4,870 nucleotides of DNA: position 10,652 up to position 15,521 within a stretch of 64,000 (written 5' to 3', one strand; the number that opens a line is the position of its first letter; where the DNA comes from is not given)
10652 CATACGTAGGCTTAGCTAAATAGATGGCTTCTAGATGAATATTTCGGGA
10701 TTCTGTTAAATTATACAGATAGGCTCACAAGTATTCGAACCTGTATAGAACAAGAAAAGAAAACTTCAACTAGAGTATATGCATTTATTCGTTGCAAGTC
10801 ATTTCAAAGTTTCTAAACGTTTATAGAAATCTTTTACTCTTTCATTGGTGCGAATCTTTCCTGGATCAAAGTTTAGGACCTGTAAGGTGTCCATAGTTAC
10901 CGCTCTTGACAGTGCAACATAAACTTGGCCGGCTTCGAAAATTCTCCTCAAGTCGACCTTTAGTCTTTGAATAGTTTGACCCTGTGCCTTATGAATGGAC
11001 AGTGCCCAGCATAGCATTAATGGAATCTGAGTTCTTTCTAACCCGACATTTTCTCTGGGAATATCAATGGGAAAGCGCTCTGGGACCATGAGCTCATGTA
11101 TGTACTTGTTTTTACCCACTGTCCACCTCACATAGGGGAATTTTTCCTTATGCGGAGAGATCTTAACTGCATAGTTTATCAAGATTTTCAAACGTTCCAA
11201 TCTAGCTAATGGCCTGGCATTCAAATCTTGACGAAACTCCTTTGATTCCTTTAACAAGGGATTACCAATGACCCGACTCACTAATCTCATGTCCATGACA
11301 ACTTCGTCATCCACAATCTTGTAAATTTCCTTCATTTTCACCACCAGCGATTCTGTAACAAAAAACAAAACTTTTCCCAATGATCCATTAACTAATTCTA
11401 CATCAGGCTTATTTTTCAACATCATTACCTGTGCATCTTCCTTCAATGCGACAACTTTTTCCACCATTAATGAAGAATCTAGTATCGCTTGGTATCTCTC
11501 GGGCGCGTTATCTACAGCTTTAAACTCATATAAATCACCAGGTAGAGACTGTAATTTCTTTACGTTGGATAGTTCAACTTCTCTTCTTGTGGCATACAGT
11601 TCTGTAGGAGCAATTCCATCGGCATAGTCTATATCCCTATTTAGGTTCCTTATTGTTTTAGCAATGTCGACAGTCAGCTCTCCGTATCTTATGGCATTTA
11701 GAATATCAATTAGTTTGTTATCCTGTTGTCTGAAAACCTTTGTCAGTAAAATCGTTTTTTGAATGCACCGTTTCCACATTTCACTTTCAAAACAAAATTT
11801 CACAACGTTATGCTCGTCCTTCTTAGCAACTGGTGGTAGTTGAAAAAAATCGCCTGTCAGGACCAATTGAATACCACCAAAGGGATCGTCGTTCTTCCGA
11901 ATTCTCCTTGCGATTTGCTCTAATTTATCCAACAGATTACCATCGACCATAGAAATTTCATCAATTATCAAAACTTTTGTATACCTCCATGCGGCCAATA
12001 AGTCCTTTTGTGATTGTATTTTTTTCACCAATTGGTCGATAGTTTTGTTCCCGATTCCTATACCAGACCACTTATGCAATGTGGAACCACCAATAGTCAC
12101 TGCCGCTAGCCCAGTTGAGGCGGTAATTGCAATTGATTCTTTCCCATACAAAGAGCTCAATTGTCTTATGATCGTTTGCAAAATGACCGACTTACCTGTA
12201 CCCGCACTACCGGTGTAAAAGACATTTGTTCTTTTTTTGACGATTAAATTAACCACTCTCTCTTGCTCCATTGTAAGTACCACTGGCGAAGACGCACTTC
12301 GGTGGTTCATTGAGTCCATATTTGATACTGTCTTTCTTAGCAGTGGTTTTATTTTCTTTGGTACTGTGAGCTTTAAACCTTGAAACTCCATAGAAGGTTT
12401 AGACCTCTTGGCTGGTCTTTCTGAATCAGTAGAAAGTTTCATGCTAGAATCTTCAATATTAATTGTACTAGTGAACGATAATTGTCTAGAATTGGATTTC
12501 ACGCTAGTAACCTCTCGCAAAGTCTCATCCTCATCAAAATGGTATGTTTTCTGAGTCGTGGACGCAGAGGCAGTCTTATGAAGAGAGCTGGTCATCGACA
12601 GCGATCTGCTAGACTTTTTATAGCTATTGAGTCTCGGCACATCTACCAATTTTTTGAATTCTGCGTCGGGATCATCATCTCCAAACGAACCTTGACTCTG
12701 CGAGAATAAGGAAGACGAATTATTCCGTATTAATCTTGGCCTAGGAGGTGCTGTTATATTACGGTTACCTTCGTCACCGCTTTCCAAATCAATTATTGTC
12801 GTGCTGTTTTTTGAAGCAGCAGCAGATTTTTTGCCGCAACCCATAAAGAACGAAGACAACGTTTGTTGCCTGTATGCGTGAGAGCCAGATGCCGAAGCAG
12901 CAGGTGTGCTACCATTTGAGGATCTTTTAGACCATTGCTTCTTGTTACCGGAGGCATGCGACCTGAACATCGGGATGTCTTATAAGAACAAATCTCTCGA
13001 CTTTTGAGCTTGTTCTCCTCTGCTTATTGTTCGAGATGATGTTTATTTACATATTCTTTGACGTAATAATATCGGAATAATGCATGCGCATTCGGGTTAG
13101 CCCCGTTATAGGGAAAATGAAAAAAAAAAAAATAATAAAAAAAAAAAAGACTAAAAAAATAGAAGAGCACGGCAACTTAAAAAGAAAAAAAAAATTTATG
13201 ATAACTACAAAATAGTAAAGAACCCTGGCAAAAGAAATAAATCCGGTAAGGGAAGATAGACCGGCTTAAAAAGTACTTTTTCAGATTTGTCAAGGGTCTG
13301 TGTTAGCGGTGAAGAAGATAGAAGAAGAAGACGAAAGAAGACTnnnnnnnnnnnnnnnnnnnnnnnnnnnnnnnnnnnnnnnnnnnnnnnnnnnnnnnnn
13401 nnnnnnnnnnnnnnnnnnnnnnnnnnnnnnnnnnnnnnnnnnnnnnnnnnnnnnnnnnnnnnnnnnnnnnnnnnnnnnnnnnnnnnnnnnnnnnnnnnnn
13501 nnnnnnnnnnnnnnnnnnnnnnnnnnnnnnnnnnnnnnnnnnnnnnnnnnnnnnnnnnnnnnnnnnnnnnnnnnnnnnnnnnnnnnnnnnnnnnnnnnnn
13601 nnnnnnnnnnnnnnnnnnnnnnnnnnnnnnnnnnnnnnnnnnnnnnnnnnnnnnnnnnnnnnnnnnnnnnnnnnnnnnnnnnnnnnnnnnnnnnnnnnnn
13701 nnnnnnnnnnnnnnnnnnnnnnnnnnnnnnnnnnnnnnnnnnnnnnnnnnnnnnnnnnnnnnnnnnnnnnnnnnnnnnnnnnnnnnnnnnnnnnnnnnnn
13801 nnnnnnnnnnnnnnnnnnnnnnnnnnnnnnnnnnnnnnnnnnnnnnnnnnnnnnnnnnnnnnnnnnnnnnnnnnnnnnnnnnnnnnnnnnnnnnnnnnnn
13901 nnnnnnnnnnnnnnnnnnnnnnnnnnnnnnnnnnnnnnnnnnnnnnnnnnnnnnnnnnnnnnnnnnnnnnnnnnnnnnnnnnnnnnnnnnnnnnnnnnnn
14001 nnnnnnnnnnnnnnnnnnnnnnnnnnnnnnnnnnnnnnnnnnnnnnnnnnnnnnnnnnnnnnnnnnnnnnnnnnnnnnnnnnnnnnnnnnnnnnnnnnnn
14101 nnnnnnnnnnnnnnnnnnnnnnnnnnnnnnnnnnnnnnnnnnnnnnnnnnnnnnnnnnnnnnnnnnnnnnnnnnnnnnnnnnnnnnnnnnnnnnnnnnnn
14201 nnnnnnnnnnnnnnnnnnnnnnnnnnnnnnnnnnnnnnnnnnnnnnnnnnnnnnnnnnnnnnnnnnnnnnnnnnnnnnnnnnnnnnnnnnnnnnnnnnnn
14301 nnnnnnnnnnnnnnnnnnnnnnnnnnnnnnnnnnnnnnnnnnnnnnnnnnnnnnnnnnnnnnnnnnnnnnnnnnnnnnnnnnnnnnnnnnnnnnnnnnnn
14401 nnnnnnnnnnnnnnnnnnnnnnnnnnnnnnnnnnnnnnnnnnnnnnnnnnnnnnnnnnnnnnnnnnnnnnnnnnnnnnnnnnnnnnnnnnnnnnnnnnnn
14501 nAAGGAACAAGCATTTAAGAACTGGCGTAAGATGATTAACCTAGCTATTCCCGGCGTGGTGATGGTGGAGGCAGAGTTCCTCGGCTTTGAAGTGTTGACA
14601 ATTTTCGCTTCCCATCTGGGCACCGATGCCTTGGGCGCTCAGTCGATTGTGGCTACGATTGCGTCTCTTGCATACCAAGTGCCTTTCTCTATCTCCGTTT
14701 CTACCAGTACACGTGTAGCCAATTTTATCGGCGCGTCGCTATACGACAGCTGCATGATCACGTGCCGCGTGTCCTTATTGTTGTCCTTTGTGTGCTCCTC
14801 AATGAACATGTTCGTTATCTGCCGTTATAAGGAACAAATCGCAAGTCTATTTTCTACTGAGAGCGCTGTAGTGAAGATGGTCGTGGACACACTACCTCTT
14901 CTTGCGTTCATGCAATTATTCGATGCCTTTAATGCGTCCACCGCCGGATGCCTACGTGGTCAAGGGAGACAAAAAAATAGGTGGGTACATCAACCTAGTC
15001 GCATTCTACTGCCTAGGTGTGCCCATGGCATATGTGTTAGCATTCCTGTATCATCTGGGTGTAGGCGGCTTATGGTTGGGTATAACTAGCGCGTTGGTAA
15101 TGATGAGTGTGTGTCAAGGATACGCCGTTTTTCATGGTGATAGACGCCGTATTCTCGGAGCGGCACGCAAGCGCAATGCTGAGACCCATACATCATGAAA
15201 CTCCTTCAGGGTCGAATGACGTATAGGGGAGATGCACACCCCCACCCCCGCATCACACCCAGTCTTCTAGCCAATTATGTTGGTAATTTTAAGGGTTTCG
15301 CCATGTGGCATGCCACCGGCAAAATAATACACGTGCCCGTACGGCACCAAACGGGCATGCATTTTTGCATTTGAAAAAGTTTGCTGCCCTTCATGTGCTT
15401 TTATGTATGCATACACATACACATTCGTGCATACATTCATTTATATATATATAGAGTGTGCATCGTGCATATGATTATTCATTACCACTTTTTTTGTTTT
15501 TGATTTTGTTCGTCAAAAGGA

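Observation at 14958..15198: ERC1 (MATE transporter) is truncated by a +1 frameshift in an A7 homopolymer, and the lost C-terminus is intact out of frame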

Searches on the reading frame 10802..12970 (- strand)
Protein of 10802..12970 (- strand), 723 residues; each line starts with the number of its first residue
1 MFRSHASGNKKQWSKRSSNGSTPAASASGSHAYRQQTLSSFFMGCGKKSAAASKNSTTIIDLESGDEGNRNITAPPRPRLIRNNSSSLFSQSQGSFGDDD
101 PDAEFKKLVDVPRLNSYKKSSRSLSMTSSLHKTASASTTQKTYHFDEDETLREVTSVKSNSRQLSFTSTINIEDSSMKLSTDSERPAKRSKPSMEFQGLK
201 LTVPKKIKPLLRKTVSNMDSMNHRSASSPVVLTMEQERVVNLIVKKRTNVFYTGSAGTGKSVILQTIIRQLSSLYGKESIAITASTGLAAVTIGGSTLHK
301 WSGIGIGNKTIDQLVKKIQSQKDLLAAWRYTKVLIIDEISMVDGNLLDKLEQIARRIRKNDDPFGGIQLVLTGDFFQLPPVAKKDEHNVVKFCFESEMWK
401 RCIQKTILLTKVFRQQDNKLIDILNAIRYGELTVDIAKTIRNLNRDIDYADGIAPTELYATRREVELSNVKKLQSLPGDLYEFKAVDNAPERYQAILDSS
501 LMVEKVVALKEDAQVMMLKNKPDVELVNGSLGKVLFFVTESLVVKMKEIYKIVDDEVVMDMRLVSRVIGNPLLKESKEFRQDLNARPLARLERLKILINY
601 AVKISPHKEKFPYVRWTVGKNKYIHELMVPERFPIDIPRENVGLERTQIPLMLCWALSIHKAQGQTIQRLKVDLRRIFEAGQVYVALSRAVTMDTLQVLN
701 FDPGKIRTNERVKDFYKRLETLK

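Call 38: search_protein_families(library=pfam, proteins=[window:10802-12970:-], max_evalue=0.001)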
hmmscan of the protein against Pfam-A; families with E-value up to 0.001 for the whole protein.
window:10802-12970:- (723 aa): 9 families
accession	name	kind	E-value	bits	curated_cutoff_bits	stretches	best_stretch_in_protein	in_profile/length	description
PF05970.20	PIF1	-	3.3e-46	158.1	25.9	1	232-419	2-193/223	PIF1-like helicase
PF13604.12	AAA_30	-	3.2e-18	66.6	27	1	232-433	2-174/191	AAA domain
PF13245.12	AAA_19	-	4e-14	53.4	25.1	1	238-382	3-133/134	AAA domain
PF12775.13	AAA_7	-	3.6e-06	27.1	25.8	1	229-286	15-73/181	P-loop containing dynein motor region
PF13401.12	AAA_22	-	4e-06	27.6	27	1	247-373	5-122/130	AAA domain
PF02689.20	Herpes_Helicase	-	0.00011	20.8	27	0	656-710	732-787/808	Helicase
PF21530.3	Pif1_2B_dom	-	0.00012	22.1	23.9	1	497-535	6-45/47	DNA helicase Pif1, 2B domain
PF00270.35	DEAD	-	0.00032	20.9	26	0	235-358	3-146/167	DEAD/DEAH box helicase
PF00004.35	AAA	-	0.00078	20.3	21.2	0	253-341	4-68/131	ATPase family associated with various cellular activities (AAA)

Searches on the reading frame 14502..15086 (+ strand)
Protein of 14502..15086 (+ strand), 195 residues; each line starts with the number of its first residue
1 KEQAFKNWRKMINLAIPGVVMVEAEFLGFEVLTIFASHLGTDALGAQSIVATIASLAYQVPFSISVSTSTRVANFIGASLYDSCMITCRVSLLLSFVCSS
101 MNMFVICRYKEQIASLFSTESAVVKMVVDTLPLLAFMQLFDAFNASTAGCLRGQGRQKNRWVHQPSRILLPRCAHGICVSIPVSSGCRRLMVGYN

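Call 39: search_protein_families(library=pfam, proteins=[window:14502-15086:+], max_evalue=0.01)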
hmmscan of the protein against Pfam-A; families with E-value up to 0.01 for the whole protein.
seq(195 aa): 1 family
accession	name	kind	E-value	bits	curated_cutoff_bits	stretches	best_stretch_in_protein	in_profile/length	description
PF01554.23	MatE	-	1.8e-25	89.9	24.9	1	19-158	3-142/161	MatE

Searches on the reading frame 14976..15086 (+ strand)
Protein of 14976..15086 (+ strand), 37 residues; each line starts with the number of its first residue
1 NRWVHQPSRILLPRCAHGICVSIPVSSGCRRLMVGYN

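Call 9: search_protein_families(library=pfam, max_evalue=1, proteins=[window:14976-15086:+])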
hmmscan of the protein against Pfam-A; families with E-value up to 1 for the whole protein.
seq(37 aa): 0 families

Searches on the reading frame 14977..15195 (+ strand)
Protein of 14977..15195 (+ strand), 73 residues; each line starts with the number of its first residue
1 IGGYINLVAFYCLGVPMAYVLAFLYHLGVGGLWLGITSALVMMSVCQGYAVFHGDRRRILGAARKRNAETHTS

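Call 9: search_protein_families(library=pfam, max_evalue=1, proteins=[window:14977-15195:+])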
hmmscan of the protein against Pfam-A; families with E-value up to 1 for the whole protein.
seq(73 aa): 1 family
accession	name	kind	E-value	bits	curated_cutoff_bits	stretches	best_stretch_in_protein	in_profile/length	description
PF22658.2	YycE-like_N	-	0.12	12.7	27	1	7-38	13-44/52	YycE-like N-terminal domain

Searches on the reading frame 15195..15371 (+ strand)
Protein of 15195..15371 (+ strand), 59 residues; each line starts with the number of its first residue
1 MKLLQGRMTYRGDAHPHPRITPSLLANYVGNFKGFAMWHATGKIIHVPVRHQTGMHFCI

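Call 38: search_protein_families(library=pfam, proteins=[window:15195-15371:+], max_evalue=0.001)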
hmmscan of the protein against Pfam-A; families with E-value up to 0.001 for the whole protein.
window:15195-15371:+ (59 aa): 0 families
